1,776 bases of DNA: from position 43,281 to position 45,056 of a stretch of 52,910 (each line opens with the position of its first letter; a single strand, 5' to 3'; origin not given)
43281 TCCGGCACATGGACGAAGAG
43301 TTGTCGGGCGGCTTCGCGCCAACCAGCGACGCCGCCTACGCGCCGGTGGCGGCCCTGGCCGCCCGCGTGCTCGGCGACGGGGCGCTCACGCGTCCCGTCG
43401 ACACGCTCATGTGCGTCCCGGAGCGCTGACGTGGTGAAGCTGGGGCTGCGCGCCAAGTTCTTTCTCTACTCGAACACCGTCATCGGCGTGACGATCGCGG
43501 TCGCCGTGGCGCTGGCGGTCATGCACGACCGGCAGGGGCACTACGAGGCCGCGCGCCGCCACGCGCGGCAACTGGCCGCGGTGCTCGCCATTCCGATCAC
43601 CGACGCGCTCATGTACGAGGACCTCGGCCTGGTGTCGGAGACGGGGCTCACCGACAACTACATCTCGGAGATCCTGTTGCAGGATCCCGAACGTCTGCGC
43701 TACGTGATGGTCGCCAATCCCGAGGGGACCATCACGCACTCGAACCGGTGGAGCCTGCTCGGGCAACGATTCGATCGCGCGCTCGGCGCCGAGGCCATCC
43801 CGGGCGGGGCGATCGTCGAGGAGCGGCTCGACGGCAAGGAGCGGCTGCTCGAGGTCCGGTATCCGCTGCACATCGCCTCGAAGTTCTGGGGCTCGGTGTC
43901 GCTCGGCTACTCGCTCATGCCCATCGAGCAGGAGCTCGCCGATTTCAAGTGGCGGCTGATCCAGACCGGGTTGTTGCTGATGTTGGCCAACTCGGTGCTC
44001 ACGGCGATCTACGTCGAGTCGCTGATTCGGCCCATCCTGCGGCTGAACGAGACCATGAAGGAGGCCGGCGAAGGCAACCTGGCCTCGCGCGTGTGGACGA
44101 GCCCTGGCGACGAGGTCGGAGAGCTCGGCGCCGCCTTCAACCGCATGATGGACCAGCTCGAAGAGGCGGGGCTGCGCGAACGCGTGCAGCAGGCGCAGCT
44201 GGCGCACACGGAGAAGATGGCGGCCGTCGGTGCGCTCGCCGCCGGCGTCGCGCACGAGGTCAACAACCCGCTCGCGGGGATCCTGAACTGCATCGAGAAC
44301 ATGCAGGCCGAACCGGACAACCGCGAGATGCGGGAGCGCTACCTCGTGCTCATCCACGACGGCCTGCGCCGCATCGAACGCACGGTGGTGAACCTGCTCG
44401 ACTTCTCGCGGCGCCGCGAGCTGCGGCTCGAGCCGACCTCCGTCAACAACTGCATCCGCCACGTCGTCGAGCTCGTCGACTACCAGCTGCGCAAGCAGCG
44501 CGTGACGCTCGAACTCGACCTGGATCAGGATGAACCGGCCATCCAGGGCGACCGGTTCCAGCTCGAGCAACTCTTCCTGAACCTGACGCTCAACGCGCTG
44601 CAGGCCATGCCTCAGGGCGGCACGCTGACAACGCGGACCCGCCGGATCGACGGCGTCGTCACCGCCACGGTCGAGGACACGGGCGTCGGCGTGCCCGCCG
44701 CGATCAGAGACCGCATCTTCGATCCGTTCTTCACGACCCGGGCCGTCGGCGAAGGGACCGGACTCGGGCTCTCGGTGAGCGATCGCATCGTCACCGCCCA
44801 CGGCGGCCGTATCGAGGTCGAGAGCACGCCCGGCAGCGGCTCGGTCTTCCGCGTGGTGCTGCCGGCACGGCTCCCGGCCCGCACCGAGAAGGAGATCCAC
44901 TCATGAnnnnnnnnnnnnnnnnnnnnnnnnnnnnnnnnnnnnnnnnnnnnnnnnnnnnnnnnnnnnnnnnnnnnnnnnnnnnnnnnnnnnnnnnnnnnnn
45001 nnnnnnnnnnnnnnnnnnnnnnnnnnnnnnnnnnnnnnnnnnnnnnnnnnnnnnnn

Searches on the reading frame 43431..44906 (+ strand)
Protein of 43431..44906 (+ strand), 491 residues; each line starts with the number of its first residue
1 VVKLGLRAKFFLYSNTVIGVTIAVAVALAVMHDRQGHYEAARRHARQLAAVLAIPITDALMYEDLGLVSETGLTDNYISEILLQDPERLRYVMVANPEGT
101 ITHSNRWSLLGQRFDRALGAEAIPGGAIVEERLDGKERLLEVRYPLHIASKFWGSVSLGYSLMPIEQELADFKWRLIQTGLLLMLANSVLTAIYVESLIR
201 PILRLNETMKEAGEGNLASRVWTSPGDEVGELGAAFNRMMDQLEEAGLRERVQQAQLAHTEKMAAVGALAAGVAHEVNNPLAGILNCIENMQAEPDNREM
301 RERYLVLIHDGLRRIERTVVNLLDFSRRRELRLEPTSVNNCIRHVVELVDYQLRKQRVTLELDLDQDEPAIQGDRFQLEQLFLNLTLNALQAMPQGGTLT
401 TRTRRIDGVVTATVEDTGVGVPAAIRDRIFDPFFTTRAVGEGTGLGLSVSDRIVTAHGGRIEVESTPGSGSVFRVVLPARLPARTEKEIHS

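Call 64: search_protein_families(library=pfam, proteins=[window:43431-44906:+], max_evalue=0.01)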
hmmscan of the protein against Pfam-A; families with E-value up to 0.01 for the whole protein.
window:43431-44906:+ (491 aa): 5 families
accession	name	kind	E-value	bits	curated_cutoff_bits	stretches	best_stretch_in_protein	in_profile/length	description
PF02518.31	HATPase_c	-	5e-26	91.8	26.4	1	373-480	1-110/111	Histidine kinase-, DNA gyrase B-, and HSP90-like ATPase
PF00672.30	HAMP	-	1.6e-12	48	25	1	197-245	5-53/53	HAMP domain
PF00512.31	HisKA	-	2.2e-12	47.3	26.9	1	267-329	3-64/66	His Kinase A (phospho-acceptor) domain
PF17203.10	sCache_3_2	-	2.1e-07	31.5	28.4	1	38-171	8-137/140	Single cache domain 3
PF07721.20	TPR_4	-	0.0091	17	27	0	24-47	3-26/26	Tetratricopeptide repeat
